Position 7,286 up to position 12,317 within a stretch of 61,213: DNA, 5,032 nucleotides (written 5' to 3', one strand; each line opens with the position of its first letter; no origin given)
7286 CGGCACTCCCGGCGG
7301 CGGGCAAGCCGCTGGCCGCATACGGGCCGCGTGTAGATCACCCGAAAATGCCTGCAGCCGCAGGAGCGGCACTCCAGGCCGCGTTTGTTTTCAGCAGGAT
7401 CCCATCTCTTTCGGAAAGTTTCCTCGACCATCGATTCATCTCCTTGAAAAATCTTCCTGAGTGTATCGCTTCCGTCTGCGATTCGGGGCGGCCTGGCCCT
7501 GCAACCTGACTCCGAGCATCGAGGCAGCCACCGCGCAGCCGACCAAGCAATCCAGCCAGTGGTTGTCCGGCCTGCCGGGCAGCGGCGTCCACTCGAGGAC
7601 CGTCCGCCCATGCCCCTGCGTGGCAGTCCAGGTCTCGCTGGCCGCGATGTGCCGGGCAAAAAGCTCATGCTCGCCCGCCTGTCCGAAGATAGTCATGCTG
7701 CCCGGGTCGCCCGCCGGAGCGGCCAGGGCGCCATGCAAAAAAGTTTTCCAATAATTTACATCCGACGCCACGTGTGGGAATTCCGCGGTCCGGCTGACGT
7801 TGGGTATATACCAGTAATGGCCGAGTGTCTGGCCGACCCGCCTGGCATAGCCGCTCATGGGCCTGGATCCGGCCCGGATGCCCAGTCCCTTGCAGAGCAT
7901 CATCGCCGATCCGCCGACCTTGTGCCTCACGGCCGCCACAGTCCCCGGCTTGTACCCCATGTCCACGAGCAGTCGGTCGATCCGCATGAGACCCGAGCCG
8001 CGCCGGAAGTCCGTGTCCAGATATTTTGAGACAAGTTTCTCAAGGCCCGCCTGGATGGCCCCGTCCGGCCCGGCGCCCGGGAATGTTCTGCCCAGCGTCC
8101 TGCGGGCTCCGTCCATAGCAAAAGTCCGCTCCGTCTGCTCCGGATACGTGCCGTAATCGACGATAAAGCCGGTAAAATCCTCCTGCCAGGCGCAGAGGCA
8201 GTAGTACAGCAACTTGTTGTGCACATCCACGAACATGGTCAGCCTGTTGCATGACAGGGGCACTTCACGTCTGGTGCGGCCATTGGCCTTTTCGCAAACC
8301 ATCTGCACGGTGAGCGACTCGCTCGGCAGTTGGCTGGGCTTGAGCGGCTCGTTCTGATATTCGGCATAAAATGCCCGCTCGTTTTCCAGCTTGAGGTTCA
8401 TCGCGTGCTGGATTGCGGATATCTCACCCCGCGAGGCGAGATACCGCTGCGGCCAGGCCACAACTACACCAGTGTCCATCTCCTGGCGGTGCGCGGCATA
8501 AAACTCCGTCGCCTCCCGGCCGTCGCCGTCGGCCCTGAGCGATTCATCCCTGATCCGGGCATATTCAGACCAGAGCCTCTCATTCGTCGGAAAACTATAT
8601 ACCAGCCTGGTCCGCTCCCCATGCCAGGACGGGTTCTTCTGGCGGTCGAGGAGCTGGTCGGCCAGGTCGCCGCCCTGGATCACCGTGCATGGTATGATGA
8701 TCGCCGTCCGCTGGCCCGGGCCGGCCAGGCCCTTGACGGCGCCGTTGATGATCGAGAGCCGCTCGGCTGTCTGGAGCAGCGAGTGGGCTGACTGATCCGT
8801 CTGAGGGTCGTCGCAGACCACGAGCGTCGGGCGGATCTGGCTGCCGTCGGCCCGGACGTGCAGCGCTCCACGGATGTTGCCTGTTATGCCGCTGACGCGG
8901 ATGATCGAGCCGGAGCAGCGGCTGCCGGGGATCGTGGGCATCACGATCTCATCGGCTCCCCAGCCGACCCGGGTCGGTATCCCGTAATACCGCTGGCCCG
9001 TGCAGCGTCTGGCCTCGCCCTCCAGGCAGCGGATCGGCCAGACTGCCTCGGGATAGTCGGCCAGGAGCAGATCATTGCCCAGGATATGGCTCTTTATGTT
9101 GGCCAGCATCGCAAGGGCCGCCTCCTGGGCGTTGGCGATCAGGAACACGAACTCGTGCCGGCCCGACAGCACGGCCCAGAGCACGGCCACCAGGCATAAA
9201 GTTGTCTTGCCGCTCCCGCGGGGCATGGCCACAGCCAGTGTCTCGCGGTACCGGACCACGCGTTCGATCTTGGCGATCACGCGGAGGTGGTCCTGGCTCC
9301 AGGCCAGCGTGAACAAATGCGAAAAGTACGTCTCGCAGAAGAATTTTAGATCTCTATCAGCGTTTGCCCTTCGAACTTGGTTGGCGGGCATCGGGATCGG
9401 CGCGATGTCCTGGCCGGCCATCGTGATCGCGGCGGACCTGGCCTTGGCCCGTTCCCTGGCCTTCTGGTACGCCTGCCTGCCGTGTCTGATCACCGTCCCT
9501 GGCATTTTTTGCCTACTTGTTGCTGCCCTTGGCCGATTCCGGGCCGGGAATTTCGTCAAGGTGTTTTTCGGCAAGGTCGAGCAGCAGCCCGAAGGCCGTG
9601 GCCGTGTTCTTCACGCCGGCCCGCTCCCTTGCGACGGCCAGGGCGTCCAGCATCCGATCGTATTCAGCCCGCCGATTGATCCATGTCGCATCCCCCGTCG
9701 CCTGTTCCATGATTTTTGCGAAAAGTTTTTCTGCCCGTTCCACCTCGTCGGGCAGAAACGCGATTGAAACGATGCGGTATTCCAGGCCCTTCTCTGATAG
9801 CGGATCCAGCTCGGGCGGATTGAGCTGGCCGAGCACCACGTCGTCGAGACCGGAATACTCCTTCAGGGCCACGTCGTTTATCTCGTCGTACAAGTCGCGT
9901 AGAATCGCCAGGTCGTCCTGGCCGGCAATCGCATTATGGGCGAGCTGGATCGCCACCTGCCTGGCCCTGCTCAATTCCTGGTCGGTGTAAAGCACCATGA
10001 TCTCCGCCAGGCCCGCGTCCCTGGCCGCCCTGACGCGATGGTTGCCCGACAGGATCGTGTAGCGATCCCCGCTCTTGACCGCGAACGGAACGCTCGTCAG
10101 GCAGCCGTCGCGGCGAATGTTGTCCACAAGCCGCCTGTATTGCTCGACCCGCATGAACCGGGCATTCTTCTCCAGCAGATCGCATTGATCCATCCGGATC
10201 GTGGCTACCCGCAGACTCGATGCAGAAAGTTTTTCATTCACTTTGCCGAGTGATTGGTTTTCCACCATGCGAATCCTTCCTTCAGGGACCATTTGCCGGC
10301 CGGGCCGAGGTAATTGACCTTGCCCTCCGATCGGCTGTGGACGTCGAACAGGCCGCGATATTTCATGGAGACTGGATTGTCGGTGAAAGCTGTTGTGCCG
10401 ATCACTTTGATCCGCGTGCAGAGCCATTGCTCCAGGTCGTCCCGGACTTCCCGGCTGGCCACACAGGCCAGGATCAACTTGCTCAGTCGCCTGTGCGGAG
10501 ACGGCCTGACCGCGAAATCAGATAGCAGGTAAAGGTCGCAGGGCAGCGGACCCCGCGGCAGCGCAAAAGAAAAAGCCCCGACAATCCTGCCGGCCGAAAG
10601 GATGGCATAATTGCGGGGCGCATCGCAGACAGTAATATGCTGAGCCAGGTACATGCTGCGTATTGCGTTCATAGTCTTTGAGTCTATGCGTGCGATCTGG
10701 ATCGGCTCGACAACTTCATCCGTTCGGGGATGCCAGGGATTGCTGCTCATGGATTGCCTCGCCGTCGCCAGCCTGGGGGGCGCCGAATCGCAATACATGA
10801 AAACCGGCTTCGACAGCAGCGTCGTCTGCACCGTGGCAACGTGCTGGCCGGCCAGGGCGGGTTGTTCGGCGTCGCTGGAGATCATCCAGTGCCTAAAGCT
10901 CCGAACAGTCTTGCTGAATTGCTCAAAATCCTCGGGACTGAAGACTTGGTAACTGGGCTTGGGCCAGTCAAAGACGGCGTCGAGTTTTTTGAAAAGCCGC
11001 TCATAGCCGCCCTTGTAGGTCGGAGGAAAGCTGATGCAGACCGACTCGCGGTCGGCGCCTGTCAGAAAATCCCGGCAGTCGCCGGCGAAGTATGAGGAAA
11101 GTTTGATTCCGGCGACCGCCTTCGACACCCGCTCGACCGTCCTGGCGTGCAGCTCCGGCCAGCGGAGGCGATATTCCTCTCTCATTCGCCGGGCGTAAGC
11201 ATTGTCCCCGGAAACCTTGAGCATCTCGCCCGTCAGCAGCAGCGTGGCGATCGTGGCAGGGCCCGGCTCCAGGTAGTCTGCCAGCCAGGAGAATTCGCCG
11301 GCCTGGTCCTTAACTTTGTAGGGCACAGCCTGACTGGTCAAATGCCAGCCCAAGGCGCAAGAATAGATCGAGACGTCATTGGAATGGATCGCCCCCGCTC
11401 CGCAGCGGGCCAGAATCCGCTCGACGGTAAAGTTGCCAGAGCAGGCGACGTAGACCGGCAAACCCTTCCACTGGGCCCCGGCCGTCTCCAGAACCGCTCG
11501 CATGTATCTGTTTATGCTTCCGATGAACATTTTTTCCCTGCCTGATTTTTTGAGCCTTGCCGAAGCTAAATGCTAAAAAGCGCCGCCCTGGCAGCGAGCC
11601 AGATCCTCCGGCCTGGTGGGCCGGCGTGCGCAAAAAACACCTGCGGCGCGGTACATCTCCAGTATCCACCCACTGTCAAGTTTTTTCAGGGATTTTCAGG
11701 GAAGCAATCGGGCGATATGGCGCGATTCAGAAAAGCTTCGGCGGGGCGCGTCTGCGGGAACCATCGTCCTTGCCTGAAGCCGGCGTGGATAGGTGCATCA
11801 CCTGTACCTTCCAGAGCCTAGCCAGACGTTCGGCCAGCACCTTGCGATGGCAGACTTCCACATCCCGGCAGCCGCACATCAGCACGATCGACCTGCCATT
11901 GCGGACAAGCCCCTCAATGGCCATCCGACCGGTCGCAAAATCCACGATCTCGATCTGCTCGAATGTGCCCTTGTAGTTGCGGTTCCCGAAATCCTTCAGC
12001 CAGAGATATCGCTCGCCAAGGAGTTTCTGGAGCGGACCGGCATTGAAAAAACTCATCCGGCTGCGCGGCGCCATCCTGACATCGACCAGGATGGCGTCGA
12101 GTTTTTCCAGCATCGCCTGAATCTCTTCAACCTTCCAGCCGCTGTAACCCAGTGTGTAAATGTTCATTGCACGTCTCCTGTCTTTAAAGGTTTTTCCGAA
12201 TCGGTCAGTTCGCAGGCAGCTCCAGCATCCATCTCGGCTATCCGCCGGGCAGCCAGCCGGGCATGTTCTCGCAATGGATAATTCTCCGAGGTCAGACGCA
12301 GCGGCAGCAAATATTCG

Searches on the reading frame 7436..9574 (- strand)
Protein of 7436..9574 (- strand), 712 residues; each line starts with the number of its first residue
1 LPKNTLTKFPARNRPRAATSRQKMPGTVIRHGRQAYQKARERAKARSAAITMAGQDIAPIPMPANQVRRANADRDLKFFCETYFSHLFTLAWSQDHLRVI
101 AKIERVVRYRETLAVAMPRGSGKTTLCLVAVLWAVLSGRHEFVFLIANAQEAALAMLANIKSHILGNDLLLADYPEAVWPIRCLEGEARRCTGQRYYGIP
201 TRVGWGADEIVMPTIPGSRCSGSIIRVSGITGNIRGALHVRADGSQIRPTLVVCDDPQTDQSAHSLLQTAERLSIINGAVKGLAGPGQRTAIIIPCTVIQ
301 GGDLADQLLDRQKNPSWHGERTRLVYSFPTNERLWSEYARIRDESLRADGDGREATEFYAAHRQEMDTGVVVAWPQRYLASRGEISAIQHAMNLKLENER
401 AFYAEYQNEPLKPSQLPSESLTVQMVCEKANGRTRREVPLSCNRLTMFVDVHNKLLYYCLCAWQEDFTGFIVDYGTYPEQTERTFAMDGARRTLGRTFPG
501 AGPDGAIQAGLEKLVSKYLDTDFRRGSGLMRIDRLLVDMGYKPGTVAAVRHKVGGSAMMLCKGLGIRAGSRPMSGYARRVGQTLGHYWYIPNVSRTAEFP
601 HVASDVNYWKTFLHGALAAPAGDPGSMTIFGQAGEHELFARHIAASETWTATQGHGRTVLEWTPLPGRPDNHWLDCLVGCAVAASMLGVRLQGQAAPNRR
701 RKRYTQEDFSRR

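Call 35: search_protein_families(library=phrogs, proteins=[window:7436-9574:-], max_evalue=0.001)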
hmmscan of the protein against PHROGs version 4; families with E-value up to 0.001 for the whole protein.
window:7436-9574:- (712 aa): 3 families
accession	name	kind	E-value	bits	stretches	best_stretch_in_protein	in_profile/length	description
phrog_38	-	head and packaging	3.5e-31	109.6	1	39-414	244-524/760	terminase large subunit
phrog_15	-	head and packaging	9.2e-15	55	1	428-693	699-927/1330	terminase large subunit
phrog_4758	-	head and packaging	0.00029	21.3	0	68-161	12-109/243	terminase large subunit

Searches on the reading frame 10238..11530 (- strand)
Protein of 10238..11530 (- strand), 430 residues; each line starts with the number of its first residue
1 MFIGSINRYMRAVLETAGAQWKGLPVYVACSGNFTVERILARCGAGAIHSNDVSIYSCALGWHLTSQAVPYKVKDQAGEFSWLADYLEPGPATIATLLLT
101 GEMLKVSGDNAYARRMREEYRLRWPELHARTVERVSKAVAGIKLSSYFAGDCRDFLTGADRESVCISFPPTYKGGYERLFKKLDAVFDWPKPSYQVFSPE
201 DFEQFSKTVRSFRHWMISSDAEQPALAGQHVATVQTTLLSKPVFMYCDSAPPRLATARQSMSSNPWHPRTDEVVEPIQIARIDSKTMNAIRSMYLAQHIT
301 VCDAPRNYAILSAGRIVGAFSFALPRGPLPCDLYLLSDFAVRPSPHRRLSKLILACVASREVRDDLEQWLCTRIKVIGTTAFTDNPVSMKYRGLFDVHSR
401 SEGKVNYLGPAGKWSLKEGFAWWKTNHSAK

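Call 35: search_protein_families(library=phrogs, proteins=[window:10238-11530:-], max_evalue=0.001)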
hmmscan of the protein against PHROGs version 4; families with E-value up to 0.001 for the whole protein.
window:10238-11530:- (430 aa): 2 families
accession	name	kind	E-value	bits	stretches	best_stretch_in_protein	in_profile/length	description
phrog_7858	-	unknown function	2.4e-85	288.1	1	1-426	10-429/439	-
phrog_2443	-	other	4.2e-10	39.9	1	277-412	644-779/801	amidoligase enzyme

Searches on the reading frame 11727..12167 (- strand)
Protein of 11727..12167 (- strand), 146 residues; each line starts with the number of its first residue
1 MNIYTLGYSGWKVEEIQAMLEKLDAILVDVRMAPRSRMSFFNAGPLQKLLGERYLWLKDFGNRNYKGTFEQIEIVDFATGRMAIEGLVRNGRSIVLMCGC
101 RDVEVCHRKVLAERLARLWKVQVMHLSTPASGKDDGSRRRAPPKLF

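Call 87: search_protein_families(library=pfam, proteins=[window:11727-12167:-], max_evalue=0.01)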
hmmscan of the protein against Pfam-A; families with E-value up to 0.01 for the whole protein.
window:11727-12167:- (146 aa): 2 families
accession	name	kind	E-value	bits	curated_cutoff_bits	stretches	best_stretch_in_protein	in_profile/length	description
PF04343.18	DUF488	-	1e-13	52.4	22.2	1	25-115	14-121/121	Domain of unknown function DUF488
PF22751.1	DUF488-N3a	-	7.9e-05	23.4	27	1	88-116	87-115/118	Active DUF488-N3 subclade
